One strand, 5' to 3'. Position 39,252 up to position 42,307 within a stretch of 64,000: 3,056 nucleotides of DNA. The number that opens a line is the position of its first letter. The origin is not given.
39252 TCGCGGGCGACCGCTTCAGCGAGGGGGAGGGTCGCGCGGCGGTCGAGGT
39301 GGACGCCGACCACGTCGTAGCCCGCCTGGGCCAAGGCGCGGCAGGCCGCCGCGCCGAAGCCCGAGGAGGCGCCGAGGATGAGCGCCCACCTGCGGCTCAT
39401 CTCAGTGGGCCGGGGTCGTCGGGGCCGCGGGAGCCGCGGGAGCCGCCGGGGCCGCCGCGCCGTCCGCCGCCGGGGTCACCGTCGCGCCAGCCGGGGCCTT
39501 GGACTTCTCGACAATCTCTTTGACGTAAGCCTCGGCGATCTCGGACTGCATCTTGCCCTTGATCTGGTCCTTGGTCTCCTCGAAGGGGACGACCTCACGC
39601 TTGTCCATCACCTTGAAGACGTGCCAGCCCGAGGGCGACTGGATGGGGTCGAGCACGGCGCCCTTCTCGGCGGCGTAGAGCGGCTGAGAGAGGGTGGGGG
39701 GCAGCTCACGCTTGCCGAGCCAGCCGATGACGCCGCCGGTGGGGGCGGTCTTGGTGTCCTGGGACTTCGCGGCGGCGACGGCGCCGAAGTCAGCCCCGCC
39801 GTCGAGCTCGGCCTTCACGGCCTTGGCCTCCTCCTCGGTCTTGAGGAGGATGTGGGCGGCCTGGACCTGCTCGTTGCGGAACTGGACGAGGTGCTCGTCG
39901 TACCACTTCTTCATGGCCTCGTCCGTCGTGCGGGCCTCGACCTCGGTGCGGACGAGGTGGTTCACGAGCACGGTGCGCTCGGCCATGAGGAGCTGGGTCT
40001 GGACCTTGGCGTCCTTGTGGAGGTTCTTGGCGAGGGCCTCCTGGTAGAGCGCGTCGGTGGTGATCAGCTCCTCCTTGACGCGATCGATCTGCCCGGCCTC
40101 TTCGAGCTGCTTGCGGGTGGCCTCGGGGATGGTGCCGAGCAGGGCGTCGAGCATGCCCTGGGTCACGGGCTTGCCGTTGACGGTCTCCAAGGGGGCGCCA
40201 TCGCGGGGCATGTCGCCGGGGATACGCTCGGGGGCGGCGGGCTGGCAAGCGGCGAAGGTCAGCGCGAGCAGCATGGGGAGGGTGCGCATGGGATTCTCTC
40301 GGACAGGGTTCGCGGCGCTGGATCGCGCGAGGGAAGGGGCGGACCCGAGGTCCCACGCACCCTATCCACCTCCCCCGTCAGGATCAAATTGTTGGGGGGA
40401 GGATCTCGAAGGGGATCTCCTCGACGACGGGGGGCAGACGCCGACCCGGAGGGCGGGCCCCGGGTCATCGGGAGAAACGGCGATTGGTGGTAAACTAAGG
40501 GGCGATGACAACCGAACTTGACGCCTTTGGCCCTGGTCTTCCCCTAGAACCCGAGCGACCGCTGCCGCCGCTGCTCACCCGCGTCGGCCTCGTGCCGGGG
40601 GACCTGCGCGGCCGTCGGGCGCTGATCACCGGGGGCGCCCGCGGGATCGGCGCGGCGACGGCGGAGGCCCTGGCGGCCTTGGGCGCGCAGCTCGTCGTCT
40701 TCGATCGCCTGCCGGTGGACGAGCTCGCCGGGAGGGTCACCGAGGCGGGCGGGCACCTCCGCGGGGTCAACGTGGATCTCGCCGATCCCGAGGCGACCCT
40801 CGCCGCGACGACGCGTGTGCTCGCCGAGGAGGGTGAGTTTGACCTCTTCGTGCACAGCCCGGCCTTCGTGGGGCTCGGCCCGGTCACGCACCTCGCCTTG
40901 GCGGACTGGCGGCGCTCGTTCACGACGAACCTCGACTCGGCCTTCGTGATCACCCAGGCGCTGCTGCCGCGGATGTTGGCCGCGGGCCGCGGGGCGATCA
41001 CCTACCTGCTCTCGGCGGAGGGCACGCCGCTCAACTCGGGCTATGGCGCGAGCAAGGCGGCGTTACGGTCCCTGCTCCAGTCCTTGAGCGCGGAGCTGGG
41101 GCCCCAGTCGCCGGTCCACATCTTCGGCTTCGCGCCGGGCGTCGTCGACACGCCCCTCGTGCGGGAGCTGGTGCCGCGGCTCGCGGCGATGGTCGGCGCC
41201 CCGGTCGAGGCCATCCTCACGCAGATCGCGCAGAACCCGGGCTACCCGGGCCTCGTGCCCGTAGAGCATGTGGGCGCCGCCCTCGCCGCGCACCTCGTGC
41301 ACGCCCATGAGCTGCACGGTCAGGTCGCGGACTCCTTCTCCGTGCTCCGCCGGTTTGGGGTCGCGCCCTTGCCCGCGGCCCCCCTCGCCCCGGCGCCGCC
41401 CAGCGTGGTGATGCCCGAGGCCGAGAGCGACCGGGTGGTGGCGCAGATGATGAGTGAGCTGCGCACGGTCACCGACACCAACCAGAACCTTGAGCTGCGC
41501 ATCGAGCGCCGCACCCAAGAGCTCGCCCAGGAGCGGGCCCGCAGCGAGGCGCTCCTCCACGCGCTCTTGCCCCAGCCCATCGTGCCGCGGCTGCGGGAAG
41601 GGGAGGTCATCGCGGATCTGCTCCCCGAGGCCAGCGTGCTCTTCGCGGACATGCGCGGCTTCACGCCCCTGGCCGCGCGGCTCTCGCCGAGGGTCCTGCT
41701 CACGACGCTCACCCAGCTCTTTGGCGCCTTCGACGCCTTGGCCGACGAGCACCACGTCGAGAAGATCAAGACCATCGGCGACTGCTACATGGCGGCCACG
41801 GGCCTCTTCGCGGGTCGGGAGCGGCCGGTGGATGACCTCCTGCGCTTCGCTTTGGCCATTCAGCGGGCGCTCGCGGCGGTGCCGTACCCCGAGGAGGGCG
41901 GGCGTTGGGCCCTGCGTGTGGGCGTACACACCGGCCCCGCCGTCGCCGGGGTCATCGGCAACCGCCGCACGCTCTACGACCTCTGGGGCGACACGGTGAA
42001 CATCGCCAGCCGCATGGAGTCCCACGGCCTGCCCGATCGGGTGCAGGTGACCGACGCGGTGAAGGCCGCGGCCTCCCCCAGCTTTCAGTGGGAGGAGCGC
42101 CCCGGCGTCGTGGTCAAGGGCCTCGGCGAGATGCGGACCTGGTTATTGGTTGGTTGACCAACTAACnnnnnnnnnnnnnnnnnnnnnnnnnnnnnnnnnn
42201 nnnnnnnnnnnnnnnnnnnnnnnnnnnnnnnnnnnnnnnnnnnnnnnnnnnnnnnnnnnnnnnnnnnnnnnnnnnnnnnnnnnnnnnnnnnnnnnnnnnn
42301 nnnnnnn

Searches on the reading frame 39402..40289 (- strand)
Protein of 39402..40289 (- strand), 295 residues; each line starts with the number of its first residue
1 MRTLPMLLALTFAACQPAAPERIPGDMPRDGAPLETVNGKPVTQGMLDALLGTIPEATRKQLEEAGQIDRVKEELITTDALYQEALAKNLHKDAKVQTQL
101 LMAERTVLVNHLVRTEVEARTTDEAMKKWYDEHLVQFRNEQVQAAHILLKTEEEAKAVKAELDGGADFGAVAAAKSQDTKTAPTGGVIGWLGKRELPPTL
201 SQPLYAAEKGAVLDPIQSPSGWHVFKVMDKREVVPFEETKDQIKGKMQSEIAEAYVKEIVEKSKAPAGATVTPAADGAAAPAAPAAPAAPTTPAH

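Call 57: search_protein_families(library=pfam, proteins=[window:39402-40289:-], max_evalue=0.001)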
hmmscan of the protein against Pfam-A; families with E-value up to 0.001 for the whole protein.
window:39402-40289:- (295 aa): 3 families
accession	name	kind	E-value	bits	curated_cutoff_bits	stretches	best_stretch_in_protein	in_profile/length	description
PF13145.12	Rotamase_2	-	7.5e-18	65.9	27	1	122-241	2-121/121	PPIC-type PPIASE domain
PF00639.27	Rotamase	-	7.7e-17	62.5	21.7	1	150-229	17-97/97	PPIC-type PPIASE domain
PF13616.12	Rotamase_3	-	6.2e-14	53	22.5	1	138-231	12-116/116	PPIC-type PPIASE domain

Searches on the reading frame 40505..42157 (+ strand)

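Call 3: search_protein_families(library=pfam, proteins=[window:40505-42157:+], max_evalue=0.1)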
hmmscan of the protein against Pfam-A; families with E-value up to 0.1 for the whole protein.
window:40505-42157:+ (550 aa): 7 families
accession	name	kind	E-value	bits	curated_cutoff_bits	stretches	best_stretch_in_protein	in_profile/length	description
PF00211.25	Guanylate_cyc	-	1.9e-49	168.2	21.9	1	374-549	7-182/183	Adenylate and Guanylate cyclase catalytic domain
PF00106.31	adh_short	-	1.6e-35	122.8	26.6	1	39-223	3-191/195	short chain dehydrogenase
PF13561.12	adh_short_C2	-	1.2e-27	97.5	27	1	45-222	3-184/236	Enoyl-(Acyl carrier protein) reductase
PF01370.27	Epimerase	-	2.7e-06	27.4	20.9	1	39-197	1-159/240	NAD dependent epimerase/dehydratase family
PF08659.16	KR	-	7e-06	26.5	22.6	1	40-156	4-126/180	KR domain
PF07701.20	HNOBA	-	0.029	14.3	23.4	1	315-363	169-216/216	Heme NO binding associated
PF10234.14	Cluap1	-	0.087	12.6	25.8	0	310-350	179-219/268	Clusterin-associated protein-1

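Call 4: search_protein_families(library=ncbifam, proteins=[window:40505-42157:+], max_evalue=0.1)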
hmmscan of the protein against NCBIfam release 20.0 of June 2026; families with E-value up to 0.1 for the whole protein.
window:40505-42157:+ (550 aa): 218 families (the best 25 are shown)
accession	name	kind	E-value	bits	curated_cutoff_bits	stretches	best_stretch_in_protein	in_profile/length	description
NF005853.0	PRK07774.1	equivalog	1.1e-29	103.6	303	1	34-241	4-213/250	SDR family oxidoreductase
NF009466.0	PRK12826.1-2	subfamily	2.6e-29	102.4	222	1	37-225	4-198/248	3-oxoacyl-ACP reductase FabG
NF005095.0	PRK06523.1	subfamily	1.4e-28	100.1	231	1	33-244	7-216/261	oxidoreductase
NF005559.1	PRK07231.1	subfamily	4.6e-28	98.4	215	1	34-224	2-196/249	glucose 1-dehydrogenase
NF009931.0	PRK13394.1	subfamily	2.4e-27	96.1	340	1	33-257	4-234/262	3-hydroxybutyrate dehydrogenase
NF047923.1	pyridox_DH_SDR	equivalog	2.9e-27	95.8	325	1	35-220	2-188/243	pyridoxal 4-dehydrogenase, SDR-type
NF009468.0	PRK12826.1-4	equivalog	5.3e-27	95.1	318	1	33-230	4-206/256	SDR family oxidoreductase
NF005681.0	PRK07478.1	subfamily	7.1e-27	94.4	267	1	34-222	4-198/254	SDR family oxidoreductase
NF004791.0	PRK06138.1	equivalog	1.5e-26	93.2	312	1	33-226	2-198/252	SDR family oxidoreductase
TIGR01963.1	PHB_DH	subfamily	5.5e-26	91.4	307.05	1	37-257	2-227/255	3-hydroxybutyrate dehydrogenase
NF005309.0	PRK06841.1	subfamily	1.5e-25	90.1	286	1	33-219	12-199/255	GolD/DthD family dehydrogenase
NF009093.0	PRK12429.1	subfamily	1.5e-25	89.9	258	1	34-258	3-232/259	3-hydroxybutyrate dehydrogenase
NF006074.0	PRK08220.1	equivalog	3.7e-25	89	312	1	33-223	5-189/251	2,3-dihydro-2,3-dihydroxybenzoate dehydrogenase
NF005495.0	PRK07109.1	subfamily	1e-24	87.4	264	1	37-226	9-204/334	SDR family oxidoreductase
NF005472.0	PRK07067.1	equivalog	3.1e-24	85.9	338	1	34-222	4-194/257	L-iditol 2-dehydrogenase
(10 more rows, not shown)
